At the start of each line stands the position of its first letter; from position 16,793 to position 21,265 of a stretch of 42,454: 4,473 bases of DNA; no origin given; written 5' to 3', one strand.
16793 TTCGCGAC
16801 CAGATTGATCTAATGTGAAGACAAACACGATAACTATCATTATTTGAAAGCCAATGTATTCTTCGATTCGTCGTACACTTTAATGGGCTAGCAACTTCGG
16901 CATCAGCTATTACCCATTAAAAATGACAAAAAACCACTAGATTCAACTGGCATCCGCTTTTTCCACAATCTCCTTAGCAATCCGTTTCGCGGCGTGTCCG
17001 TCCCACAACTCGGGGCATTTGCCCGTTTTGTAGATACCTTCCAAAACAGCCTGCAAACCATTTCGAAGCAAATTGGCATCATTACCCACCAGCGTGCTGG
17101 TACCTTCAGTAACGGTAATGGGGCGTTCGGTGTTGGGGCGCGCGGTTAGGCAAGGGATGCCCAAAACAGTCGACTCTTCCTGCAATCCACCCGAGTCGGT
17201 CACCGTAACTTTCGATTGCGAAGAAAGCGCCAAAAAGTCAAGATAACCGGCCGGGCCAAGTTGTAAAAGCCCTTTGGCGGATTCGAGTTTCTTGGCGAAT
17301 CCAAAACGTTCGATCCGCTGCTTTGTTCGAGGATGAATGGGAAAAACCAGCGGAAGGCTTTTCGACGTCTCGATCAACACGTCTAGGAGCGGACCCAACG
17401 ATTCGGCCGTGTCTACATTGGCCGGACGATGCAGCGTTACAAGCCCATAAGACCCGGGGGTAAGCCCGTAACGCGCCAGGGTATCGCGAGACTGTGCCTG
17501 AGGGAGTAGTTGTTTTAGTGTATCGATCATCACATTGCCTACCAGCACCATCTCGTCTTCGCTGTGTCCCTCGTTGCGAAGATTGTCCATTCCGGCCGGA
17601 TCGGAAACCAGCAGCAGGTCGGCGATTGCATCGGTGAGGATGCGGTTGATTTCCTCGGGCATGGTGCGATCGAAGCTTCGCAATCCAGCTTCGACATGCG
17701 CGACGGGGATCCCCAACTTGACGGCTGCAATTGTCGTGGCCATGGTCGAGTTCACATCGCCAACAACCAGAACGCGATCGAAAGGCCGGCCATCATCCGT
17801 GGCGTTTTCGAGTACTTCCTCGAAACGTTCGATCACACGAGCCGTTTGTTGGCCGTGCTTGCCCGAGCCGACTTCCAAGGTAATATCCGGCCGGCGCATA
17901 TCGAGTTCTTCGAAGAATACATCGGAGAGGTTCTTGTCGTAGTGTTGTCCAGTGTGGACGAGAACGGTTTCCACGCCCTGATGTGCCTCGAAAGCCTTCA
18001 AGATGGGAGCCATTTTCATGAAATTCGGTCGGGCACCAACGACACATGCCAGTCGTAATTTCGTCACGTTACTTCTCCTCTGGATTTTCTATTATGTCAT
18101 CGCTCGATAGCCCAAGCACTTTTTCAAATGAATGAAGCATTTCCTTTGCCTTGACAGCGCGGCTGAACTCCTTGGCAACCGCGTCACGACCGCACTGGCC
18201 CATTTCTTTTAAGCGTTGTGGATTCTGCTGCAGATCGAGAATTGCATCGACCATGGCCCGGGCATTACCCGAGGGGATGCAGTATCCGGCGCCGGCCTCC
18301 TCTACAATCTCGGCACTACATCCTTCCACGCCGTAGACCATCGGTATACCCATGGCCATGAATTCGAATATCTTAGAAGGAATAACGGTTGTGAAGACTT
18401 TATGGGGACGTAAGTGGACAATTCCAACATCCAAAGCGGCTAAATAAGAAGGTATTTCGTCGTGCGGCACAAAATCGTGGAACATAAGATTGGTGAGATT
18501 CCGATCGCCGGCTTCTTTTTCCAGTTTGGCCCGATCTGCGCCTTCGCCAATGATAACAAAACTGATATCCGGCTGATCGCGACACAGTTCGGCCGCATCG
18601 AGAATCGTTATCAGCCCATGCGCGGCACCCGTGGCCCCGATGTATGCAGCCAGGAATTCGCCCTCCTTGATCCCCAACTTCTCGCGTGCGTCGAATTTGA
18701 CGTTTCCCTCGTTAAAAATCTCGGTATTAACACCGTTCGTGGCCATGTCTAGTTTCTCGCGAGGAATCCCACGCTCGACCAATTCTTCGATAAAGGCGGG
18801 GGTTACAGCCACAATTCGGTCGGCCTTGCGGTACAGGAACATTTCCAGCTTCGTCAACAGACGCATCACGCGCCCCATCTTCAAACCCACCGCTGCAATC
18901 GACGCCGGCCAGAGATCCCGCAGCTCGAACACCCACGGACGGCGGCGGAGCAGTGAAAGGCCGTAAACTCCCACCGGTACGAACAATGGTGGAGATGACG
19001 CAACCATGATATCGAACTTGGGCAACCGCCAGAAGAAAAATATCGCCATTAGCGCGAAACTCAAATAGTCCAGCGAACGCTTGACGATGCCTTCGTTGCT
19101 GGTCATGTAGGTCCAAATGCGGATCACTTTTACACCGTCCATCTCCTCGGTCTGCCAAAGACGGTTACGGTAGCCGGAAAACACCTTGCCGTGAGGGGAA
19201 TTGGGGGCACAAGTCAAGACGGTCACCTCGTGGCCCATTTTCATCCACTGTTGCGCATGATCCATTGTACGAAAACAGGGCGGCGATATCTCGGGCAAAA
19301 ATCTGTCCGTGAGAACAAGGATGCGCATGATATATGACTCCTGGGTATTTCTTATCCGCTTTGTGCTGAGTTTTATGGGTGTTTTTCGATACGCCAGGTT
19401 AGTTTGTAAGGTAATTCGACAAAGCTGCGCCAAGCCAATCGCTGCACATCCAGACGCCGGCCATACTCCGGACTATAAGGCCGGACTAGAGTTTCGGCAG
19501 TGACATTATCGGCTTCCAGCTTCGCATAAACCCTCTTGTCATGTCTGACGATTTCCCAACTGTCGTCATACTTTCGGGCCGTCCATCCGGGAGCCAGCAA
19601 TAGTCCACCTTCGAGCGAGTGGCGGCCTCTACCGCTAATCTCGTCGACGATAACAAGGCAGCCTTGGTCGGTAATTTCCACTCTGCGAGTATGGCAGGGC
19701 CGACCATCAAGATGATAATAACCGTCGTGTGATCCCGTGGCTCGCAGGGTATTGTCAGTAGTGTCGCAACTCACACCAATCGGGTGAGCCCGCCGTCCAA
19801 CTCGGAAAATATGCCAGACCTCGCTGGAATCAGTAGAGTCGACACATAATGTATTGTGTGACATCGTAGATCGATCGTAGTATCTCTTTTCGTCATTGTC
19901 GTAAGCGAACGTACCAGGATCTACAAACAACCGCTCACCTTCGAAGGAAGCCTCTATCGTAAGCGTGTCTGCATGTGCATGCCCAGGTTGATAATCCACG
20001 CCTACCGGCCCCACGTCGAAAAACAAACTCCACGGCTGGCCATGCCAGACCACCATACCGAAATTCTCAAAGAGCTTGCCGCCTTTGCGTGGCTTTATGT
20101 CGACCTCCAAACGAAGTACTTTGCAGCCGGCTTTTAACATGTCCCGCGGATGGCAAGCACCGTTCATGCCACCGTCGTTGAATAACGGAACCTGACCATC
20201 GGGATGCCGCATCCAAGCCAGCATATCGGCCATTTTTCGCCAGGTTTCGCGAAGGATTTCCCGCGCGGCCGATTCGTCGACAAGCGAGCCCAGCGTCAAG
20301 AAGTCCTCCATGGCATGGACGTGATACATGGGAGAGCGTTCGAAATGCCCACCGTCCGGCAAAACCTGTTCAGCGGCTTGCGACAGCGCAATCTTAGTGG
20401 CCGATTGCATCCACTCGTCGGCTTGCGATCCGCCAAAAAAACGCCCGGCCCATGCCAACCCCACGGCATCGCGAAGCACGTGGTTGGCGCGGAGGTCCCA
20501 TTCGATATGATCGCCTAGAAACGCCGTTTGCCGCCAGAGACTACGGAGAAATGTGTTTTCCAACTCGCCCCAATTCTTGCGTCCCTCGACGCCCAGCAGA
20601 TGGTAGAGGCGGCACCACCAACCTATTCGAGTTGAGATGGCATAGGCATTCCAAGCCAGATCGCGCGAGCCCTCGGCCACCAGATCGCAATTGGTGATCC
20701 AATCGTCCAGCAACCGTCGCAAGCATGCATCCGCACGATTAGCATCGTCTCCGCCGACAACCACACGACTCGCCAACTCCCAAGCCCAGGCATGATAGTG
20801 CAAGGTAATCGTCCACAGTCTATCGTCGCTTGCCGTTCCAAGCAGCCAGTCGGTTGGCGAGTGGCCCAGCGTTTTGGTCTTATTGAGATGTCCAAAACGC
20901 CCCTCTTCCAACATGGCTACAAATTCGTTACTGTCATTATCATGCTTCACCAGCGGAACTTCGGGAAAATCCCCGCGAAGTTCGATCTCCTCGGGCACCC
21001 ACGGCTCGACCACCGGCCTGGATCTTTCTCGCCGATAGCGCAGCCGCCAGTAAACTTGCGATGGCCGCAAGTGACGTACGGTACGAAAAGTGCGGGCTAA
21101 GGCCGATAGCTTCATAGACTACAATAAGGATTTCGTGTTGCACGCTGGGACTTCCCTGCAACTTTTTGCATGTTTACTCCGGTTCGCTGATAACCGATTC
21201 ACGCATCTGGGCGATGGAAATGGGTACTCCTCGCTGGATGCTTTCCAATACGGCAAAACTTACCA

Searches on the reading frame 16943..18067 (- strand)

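Call 66: search_protein_families(library=pfam, proteins=[window:16943-18067:-], max_evalue=0.00001)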
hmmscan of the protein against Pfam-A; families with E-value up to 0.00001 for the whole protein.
window:16943-18067:- (374 aa): 1 family
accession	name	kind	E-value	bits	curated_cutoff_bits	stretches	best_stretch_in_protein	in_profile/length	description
PF02350.25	Epimerase_2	-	1.2e-93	314.2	30.6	1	24-367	1-346/347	UDP-N-acetylglucosamine 2-epimerase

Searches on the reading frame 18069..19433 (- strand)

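Call 66: search_protein_families(library=pfam, proteins=[window:18069-19433:-], max_evalue=0.00001)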
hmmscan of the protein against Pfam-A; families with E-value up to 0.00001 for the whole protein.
window:18069-19433:- (454 aa): 5 families
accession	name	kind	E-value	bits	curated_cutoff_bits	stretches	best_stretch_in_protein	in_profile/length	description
PF00534.26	Glycos_transf_1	-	1.1e-22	80.9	26.4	1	248-416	4-170/172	Glycosyl transferases group 1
PF13579.12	Glyco_trans_4_4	-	6.2e-20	72.6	29.7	1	56-234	7-158/158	Glycosyl transferase 4-like domain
PF13692.12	Glyco_trans_1_4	-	6.2e-18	65.9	27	1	264-404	6-142/142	Glycosyl transferases group 1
PF13439.12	Glyco_transf_4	-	5.3e-16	59.6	28.5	1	57-238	9-169/170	Glycosyltransferase Family 4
PF13524.12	Glyco_trans_1_2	-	2.3e-07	31.3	25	1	283-433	9-143/144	Glycosyl transferase-like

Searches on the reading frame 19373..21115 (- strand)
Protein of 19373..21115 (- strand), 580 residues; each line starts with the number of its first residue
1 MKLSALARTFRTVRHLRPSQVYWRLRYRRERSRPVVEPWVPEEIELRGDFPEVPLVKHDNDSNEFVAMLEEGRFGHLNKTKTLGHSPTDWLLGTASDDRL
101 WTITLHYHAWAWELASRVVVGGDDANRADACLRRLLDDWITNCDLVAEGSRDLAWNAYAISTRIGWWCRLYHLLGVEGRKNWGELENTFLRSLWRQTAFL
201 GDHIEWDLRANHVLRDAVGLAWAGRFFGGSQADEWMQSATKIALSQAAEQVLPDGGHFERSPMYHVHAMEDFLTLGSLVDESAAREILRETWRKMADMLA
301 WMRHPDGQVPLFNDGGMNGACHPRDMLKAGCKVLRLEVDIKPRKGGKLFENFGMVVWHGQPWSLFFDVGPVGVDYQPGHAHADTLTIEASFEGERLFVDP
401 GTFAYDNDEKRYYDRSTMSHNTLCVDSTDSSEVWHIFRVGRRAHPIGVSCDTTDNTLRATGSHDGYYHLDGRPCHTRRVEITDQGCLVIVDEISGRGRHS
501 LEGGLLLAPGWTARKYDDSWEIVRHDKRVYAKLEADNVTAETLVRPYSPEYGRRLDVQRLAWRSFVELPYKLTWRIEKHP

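Call 66: search_protein_families(library=pfam, proteins=[window:19373-21115:-], max_evalue=0.00001)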
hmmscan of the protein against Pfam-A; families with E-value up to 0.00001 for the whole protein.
window:19373-21115:- (580 aa): 2 families
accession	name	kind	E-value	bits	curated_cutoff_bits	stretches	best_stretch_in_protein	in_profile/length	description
PF07940.18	Hepar_II_III_C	-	2.3e-39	135.8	24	1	342-552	2-212/237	Heparinase II/III-like, C-terminal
PF16889.11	Hepar_II_III_N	-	2.6e-21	76.8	22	1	88-317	84-315/340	Heparinase II/III N-terminus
